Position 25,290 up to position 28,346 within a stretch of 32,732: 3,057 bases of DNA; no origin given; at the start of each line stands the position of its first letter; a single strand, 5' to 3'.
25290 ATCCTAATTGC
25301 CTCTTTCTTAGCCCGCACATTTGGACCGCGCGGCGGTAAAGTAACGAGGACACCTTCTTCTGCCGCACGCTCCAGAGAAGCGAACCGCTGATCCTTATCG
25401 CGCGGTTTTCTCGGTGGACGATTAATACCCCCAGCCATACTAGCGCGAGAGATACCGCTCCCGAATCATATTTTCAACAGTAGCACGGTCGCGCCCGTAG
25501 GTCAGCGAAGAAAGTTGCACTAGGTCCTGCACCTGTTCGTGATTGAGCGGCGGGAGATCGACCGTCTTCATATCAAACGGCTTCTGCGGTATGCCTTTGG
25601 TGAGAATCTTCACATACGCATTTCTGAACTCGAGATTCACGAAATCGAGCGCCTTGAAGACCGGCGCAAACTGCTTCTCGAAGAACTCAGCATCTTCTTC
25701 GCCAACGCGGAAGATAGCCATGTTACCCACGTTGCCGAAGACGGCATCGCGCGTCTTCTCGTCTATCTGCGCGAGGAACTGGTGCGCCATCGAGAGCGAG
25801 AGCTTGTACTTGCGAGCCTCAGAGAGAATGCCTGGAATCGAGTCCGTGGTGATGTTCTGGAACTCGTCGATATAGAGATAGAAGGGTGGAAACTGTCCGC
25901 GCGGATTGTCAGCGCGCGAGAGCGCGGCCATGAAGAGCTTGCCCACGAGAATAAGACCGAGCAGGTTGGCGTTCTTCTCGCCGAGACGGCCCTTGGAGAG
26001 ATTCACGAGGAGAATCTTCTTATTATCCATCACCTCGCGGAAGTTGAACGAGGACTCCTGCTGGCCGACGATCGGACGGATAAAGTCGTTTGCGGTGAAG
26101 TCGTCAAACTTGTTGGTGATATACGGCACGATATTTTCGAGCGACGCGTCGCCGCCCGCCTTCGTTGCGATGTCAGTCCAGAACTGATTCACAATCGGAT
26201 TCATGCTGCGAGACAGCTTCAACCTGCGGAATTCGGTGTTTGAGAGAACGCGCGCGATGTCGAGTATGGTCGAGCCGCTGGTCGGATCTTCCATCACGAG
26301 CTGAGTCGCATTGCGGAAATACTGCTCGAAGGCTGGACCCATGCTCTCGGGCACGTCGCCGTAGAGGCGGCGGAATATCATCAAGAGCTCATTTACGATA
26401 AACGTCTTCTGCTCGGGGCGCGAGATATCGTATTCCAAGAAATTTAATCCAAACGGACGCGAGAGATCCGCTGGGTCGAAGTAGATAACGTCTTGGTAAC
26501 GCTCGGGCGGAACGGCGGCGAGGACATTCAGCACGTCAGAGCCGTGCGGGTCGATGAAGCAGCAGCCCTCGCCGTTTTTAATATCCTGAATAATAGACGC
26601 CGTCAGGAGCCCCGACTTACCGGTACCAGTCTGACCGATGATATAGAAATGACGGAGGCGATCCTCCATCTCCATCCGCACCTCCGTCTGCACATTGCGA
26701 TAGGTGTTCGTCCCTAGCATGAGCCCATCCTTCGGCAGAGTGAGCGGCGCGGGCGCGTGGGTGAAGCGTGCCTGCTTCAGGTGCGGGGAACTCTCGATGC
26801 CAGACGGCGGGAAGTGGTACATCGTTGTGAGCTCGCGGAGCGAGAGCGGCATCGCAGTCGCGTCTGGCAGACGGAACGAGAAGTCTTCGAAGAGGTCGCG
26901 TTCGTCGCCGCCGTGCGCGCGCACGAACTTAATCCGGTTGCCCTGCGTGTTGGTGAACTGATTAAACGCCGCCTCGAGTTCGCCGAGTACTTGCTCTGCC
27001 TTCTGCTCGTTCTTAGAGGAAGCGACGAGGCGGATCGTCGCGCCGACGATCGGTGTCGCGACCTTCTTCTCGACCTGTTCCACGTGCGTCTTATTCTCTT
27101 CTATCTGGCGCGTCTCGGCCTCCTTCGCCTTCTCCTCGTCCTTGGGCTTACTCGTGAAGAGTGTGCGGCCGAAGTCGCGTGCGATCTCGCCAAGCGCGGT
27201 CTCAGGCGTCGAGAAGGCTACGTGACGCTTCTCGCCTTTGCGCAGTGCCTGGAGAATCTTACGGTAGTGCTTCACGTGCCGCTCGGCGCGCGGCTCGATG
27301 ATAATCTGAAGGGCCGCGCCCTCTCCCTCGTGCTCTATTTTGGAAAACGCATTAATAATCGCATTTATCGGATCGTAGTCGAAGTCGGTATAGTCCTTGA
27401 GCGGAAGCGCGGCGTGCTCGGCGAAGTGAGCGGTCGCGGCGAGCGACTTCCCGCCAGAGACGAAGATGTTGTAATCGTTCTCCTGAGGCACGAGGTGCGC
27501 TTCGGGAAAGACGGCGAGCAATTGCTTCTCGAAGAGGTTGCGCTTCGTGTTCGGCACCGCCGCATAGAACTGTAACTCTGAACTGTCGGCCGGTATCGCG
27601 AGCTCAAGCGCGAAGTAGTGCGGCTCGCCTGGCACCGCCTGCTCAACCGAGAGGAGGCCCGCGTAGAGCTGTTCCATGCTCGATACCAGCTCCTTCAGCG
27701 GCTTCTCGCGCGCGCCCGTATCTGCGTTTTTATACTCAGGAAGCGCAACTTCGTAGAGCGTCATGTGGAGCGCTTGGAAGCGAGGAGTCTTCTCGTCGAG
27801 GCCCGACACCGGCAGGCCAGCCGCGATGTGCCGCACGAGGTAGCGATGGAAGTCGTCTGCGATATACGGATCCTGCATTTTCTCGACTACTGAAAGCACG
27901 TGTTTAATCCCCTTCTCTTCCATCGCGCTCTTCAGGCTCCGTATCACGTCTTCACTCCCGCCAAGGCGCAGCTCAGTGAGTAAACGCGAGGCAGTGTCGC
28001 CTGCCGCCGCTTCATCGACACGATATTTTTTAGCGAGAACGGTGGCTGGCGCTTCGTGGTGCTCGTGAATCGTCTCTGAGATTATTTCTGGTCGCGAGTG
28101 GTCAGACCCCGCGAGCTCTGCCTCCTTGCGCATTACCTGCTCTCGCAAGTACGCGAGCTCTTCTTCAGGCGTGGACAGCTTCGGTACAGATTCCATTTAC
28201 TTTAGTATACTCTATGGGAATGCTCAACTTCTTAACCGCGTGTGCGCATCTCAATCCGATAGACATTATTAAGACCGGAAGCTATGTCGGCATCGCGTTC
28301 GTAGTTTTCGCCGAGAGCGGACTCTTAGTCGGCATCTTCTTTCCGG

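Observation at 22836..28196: Orphan soluble VirD4/TraD-like ATPase translationally coupled to a giant stalked membrane protein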

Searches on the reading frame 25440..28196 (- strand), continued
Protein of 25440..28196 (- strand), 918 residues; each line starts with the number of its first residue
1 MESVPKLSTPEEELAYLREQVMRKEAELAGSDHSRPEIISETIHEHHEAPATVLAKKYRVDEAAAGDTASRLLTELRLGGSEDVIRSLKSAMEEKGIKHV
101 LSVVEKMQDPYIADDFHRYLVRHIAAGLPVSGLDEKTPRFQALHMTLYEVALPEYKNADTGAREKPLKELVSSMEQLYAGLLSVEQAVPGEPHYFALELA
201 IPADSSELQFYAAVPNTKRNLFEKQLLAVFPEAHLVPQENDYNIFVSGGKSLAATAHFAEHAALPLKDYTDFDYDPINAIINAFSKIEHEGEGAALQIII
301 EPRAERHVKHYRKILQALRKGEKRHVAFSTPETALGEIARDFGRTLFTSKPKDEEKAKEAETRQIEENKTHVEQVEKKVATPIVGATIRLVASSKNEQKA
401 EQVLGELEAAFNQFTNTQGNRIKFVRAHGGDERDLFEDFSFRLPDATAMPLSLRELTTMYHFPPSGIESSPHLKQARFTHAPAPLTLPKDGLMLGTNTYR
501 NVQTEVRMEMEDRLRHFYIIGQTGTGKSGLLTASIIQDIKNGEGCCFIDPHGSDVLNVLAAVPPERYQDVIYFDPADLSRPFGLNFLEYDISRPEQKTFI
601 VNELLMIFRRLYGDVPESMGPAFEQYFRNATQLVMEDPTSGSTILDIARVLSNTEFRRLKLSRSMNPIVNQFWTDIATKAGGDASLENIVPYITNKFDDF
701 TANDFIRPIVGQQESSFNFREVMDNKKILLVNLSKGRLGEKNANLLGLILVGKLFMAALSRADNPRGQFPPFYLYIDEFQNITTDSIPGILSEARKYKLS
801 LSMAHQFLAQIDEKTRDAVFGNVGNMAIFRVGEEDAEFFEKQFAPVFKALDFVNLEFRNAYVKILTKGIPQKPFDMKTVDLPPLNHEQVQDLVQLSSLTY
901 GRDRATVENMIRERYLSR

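Call 105: get_annotated_region(hit=H14, flank=6000)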
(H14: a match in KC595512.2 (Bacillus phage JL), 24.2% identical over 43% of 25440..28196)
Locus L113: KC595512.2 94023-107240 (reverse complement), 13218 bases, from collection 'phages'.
description: Bacillus phage JL, complete genome.
organism: Bacillus phage JL (NCBI taxid 1296655)
taxonomy: Viruses; Duplodnaviria; Heunggongvirae; Uroviricota; Caudoviricetes; Herelleviridae; Spounavirinae; Siminovitchvirus; Siminovitchvirus JL
host: Bacillus cereus BGSC 6E1; source: soil; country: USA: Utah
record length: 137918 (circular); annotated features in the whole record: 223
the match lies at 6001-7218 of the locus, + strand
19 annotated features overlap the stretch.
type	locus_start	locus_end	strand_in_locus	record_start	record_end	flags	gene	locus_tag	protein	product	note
CDS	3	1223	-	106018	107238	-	-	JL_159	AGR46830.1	thymidylate synthase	gp159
CDS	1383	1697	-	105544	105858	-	-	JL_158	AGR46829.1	hypothetical protein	gp158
CDS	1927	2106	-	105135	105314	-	-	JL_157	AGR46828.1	hypothetical protein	gp157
CDS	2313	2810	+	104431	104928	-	-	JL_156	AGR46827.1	hypothetical protein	gp156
CDS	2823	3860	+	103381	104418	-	-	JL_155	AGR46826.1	StbA family protein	gp155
CDS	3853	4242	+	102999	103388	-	-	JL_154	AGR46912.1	hypothetical protein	gp154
CDS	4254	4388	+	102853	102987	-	-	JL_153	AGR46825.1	hypothetical protein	gp153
CDS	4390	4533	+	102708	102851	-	-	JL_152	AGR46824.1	hypothetical protein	gp152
CDS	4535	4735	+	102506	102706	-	-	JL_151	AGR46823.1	hypothetical protein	gp151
CDS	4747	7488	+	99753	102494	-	-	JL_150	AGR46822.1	lipid A export ATP-binding/permease protein Msb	gp150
CDS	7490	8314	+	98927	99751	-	-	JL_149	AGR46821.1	hypothetical protein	gp149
CDS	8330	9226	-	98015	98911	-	-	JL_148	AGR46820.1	hypothetical protein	gp148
CDS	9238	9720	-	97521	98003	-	-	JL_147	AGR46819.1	regulation and/or late gene expression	gp147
CDS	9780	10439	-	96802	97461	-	-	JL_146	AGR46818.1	middle-gene-specific sigma factor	gp146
CDS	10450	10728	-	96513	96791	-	-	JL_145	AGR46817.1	hypothetical protein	gp145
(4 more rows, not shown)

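Call 112: list_cluster_members(proteins=[L022:9986-12718:+, L022:10001-12718:+, window:25443-28196:-])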
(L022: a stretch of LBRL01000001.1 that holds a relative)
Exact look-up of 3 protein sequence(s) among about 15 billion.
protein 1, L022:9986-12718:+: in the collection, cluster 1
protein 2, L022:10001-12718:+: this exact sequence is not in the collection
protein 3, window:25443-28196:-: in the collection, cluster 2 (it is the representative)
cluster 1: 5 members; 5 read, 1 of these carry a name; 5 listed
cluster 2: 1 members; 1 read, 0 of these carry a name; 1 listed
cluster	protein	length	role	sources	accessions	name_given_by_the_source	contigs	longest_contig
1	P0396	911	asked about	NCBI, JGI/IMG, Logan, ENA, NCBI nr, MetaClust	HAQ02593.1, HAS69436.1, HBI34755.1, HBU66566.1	TPA: hypothetical protein DEP30_01050 [Candidatus Nomurabacteria bacterium] | MAG: hypothetical protein UR97_C0002G0132 [Candidatus Nomurabacteria bacterium ... | status=active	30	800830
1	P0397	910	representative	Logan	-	-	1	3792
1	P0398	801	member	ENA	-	-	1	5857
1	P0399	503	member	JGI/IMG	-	-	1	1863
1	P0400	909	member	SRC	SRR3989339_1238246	-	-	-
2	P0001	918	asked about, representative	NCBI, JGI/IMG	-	-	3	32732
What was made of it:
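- Tried and rejected: The cluster look-up did not list that accession (call 112), so the equivalence remains a guess.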

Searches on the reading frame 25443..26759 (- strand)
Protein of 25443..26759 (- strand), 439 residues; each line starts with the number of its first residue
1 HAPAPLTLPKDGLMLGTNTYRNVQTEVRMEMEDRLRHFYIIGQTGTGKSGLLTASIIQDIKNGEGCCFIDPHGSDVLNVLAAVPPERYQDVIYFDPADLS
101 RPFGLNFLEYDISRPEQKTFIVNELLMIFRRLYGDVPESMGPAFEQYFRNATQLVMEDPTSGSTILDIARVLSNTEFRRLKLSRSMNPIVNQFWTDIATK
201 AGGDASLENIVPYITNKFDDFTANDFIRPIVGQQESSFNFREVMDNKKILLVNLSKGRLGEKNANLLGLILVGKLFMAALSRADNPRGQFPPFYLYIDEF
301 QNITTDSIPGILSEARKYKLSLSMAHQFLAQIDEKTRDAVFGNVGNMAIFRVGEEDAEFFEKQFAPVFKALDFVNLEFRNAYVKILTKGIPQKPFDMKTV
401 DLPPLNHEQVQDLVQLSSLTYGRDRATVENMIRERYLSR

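Call 98: search_dna_similar(query=window:25443-26759:-, collection=plasmids, mode=protein, max_rows=25, max_evalue=0.001)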
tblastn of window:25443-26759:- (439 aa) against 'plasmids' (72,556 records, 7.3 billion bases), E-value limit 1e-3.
Records with a match: 587; places in all: 599; records where one place covers at least 80% of the query: 237.
Best place of each record, by identity: <60% 587.
By first word of the organism name: Bacillus 278; Streptomyces 87; Staphylococcus 33; Clostridium 18; Natrinema 12; Sulfolobus 11; Haladaptatus 10; Pseudomonas 10; Paenibacillus 9; Lactobacillus 9; and 63 more.
By predicted mobility (MOB-suite, as given by PLSDB): non-mobilizable 419; conjugative 115; mobilizable 53.
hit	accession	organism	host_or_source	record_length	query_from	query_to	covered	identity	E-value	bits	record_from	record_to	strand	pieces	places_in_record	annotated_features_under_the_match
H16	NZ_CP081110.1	Sulfitobacter mediterraneus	-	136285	9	395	88%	34.7%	4e-61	222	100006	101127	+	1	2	type IV secretion system DNA-binding domain-containing protein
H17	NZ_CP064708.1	Bradyrhizobium sp. 131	Acmispon strigosus,cell culture,root ...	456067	12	404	90%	33.5%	2e-61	223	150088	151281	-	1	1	type IV secretion system DNA-binding domain-containing protein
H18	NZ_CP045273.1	Priestia megaterium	pure culture,Paper surface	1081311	27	435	88%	33.3%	1e-18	223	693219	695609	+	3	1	none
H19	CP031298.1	Natrinema thermotolerans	Cell culture,Korean salt-fermented food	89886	1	433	99%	27.6%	2e-33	140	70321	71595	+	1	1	hypothetical protein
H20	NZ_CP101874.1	Natrinema thermotolerans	cell culture,salt-fermented food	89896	1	433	99%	27.6%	2e-33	140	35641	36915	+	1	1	TraM recognition domain-containing protein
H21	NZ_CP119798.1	Halomontanus rarus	cell culture,sediment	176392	2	433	98%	27.6%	1e-32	138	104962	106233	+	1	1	TraM recognition domain-containing protein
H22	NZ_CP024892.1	Rhodococcus ruber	cell culture,activated sludge from ...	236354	10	425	95%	28.6%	2e-44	173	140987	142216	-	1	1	DUF87 domain-containing protein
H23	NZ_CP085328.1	Haladaptatus salinisoli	cell culture,saline soil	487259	7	434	97%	27.8%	4e-28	125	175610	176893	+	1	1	type IV secretion system DNA-binding domain-containing protein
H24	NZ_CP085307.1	Haladaptatus pallidirubidus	cell culture,saline soil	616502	9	434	97%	27.7%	1e-28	126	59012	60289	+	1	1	type IV secretion system DNA-binding domain-containing protein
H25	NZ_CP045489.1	Natronorubrum aibiense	single cell,Xinjiang Aibi Salt Lake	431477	1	424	97%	27.7%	2e-32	138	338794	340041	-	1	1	TraM recognition domain-containing protein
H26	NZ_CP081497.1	Streptomyces sp. BHT-5-2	whole organism,plant soil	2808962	26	404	86%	30.9%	7e-42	166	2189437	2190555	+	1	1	none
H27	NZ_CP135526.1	Halomontanus rarus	Salt lake,Salt lake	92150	2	433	98%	26.9%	3e-31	134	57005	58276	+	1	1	TraM recognition domain-containing protein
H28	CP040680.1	Halostella pelagica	pure culture,isolated from salted brown ...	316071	2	424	96%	27.4%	4e-27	122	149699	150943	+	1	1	record has no annotation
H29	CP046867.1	Salinibaculum litoreum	pure culture,isolated from salted brown ...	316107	2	424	96%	27.4%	4e-27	122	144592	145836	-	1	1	record has no annotation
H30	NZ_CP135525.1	Halomontanus rarus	Salt lake,Salt lake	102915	2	427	97%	27.1%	1e-25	117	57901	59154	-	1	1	type IV secretory system conjugative DNA transfer family protein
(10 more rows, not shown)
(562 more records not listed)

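Call 99: get_annotated_region(hit=H16, flank=8000)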
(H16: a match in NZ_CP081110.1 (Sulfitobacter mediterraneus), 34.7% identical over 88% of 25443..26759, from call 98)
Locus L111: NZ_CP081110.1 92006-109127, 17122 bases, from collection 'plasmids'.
description: Sulfitobacter mediterraneus strain M342 plasmid unnamed1, complete sequence
organism: Sulfitobacter mediterraneus (NCBI taxid 83219)
taxonomy: Bacteria; Pseudomonadota; Alphaproteobacteria; Rhodobacterales; Roseobacteraceae; Sulfitobacter; Sulfitobacter mediterraneus
host: -; source: -; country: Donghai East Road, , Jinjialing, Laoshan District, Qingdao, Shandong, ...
typing (MOB-suite, as given by PLSDB): non-mobilizable
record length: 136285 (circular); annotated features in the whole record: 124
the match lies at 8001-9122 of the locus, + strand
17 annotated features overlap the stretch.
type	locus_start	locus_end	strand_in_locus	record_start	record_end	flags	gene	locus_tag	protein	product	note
CDS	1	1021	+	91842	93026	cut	repA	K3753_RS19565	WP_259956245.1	plasmid partitioning protein RepA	-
CDS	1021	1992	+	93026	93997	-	repB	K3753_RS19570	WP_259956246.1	plasmid partitioning protein RepB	-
CDS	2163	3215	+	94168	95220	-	-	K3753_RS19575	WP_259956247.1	helix-turn-helix domain-containing protein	-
CDS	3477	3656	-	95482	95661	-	-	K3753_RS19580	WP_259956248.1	hypothetical protein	-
CDS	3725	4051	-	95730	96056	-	-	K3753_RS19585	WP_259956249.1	hypothetical protein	-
CDS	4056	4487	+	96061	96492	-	-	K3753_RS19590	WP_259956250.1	hypothetical protein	-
CDS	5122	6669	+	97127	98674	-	-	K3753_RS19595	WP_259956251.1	recombinase family protein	GO:0006310 - DNA recombination [Evidence IEA]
CDS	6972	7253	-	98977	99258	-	-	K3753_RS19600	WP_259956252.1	hypothetical protein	-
CDS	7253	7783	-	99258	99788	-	-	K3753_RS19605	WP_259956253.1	DUF3768 domain-containing protein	-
CDS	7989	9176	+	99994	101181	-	-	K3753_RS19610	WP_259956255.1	type IV secretion system DNA-binding domain-containing protein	-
CDS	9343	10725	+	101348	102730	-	-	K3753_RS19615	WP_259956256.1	transposase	GO:0006313 - DNA transposition [Evidence IEA]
CDS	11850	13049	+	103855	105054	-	-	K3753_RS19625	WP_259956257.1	IS91 family transposase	-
CDS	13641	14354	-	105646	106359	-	-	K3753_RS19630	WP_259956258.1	alpha/beta hydrolase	-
CDS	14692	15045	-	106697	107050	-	-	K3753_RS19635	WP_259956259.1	hypothetical protein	-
CDS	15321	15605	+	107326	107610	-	-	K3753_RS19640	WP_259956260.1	hypothetical protein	-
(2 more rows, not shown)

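Call 100: get_annotated_region(hit=H17, flank=8000)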
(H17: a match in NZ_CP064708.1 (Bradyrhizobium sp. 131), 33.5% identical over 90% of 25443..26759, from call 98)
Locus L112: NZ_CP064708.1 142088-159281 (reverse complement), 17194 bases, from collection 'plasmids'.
description: Bradyrhizobium sp. 131 plasmid p131_1, complete sequence
organism: Bradyrhizobium sp. 131 (NCBI taxid 2782609)
taxonomy: Bacteria; Pseudomonadota; Alphaproteobacteria; Hyphomicrobiales; Nitrobacteraceae; Bradyrhizobium; Bradyrhizobium sp. 131
host: -; source: Acmispon strigosus,cell culture,root nodule; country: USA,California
typing (MOB-suite, as given by PLSDB): non-mobilizable
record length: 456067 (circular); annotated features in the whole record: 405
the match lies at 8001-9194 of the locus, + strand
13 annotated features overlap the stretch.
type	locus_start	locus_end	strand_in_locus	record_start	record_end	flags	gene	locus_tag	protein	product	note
CDS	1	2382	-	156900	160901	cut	-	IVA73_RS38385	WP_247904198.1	CHAT domain-containing protein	-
CDS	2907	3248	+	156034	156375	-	-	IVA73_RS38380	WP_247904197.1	hypothetical protein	-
CDS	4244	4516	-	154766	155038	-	-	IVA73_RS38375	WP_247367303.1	hypothetical protein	-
CDS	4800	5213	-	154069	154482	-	-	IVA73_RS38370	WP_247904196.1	hypothetical protein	-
CDS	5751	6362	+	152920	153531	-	-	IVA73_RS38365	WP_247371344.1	hypothetical protein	-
CDS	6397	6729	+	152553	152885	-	-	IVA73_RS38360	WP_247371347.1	hypothetical protein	-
CDS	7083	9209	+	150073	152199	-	-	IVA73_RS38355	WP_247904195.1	type IV secretion system DNA-binding domain-containing protein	-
CDS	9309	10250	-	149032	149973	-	-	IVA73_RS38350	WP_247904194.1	hypothetical protein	-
CDS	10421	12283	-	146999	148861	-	-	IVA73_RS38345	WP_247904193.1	CHAT domain-containing protein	-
CDS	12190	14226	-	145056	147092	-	-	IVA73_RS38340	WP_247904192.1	tetratricopeptide repeat protein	-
CDS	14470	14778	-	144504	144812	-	-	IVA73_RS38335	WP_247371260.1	hypothetical protein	-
CDS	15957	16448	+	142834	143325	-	-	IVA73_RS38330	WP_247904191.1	hypothetical protein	-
CDS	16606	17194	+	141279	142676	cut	-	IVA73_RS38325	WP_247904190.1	DUF4407 domain-containing protein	-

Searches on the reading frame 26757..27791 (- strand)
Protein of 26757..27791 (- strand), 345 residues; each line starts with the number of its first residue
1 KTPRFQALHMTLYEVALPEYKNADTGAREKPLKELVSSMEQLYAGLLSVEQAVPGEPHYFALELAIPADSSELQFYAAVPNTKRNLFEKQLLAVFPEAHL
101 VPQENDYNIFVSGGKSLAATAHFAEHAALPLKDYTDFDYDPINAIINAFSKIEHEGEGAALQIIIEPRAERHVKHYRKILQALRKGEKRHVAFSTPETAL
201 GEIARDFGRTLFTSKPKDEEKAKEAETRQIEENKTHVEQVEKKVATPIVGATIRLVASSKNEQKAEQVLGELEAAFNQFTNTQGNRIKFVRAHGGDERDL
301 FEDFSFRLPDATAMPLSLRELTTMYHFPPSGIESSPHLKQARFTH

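Call 82: predict_structure(alignment_id=A6)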
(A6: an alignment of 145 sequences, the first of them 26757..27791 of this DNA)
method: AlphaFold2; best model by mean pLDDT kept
length: 345 residues; sequences in the alignment: 145
mean_pLDDT: 90.1   pTM: 0.89
mean pLDDT of the five models: 90.1, 89.7, 88.3, 88.2, 86.7
residues with pLDDT >= 90: 261; 70-90: 42; 50-70: 39; < 50: 3
segments of 3 or more residues with pLDDT < 50: 343-345
pLDDT, mean of each block of 10 residues (from residue 1): 89 90 60 90 96 96 96 95 98 94 96 96 98 94 93 88 94 95 95 84 67 67 90 96 97 98 97 98 98 95 97 96 91 65 46
secondary structure, 60 per line:
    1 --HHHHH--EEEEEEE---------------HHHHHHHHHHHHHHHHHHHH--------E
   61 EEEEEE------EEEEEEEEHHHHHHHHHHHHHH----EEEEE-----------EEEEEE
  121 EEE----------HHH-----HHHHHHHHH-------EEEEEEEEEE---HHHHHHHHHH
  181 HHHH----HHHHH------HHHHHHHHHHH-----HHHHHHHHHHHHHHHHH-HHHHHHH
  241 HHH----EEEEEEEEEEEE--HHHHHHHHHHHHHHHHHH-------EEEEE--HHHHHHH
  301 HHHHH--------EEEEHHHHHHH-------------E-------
elements in order: H3-7 E10-16 H32-51 E60-66 E73-80 H81-94 E99-103 E115-123 H142-150 E158-167 H171-184 H189-193 H200-210 H216-232 H234-243 E248-259 H262-279 E287-291 H294-305 E314-317 H318-324
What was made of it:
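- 26757..27791 (-): DUF8128 domain (aa 136-480), alpha/beta, with a VirB4-N-terminal-domain-like predicted fold. Domain model pLDDT 90.1 (call 82).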

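Call 84: fold_search(model_id=the predicted structure, library=pdb)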
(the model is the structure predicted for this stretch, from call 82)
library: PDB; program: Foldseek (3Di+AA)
matches with E <= 10: 838; with E <= 0.001: 13
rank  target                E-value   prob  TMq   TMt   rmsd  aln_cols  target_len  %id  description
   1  7o42_E                2.0e-06  1.00  0.38  0.17  11.7       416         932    9  TrwK/VirB4unbound trimer of dimers complex (with Hcp1) from the R388 type IV secretion system determined by cryo-EM. (released 2022-06-22)
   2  7o43_A                2.8e-06  1.00  0.42  0.21   9.0       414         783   10  TrwK/VirB4unbound dimer complex from R388 type IV secretion system determined by cryo-EM. (released 2022-06-22)
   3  7o41_B                4.9e-06  1.00  0.42  0.24   8.7       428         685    9  Hexameric composite model of the Inner Membrane Complex (IMC) with the Arches from the fully-assembled R388 type IV se (released 2022-06-22)
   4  8rtd_h                6.5e-06  1.00  0.42  0.33  10.1       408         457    8  Stalk-Arches-IMC structure from the fully-assembled R388 type IV secretion system determined by cryo-EM. (released 2024-06-19)
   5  8rtd_V                6.5e-06  1.00  0.41  0.22   9.5       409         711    8  Stalk-Arches-IMC structure from the fully-assembled R388 type IV secretion system determined by cryo-EM. (released 2024-06-19)
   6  8rtb_B                6.8e-06  1.00  0.42  0.24   9.5       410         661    8  Extended inner membrane complex (IMC) protomer structure (TrwM/VirB3-TrwK/VirB4-TrwI/VirB6-TrwG/VirB8-TrwE/VirB10) fro (released 2024-06-19)
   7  8rtd_g                9.0e-06  1.00  0.39  0.20  10.1       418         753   10  Stalk-Arches-IMC structure from the fully-assembled R388 type IV secretion system determined by cryo-EM. (released 2024-06-19)
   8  8rtd_P                1.0e-05  1.00  0.41  0.21   9.6       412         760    8  Stalk-Arches-IMC structure from the fully-assembled R388 type IV secretion system determined by cryo-EM. (released 2024-06-19)
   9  7o43_B                1.1e-05  1.00  0.40  0.20   9.5       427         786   10  TrwK/VirB4unbound dimer complex from R388 type IV secretion system determined by cryo-EM. (released 2022-06-22)
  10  8rtb_A                1.3e-05  1.00  0.38  0.21   9.9       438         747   10  Extended inner membrane complex (IMC) protomer structure (TrwM/VirB3-TrwK/VirB4-TrwI/VirB6-TrwG/VirB8-TrwE/VirB10) fro (released 2024-06-19)
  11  8rtd_O                1.3e-05  1.00  0.38  0.20   9.9       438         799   10  Stalk-Arches-IMC structure from the fully-assembled R388 type IV secretion system determined by cryo-EM. (released 2024-06-19)
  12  8rtd_T                1.3e-05  1.00  0.38  0.20   9.9       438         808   10  Stalk-Arches-IMC structure from the fully-assembled R388 type IV secretion system determined by cryo-EM. (released 2024-06-19)
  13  7o41_A                1.4e-04  1.00  0.38  0.20  10.2       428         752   10  Hexameric composite model of the Inner Membrane Complex (IMC) with the Arches from the fully-assembled R388 type IV se (released 2022-06-22)
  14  1vdh_A                6.2e-03  0.54  0.20  0.25  21.6       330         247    9  Structure-based functional identification of a novel heme-binding protein from thermus thermophilus HB8 (released 2004-09-22)
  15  5loq_B                1.2e-02  0.35  0.18  0.24  21.2       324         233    8  Structure of coproheme bound HemQ from Listeria monocytogenes (released 2016-10-26)
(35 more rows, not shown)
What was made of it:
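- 26757..27791 (-): The top 13 Foldseek PDB hits are all R388 TrwK/VirB4 (E 2e-6 to 1e-4, TMq 0.38-0.42); the next hit has E 6e-3 (call 84).
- The VirB4-domain match has a modest TM-score (about 0.4, call 84).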
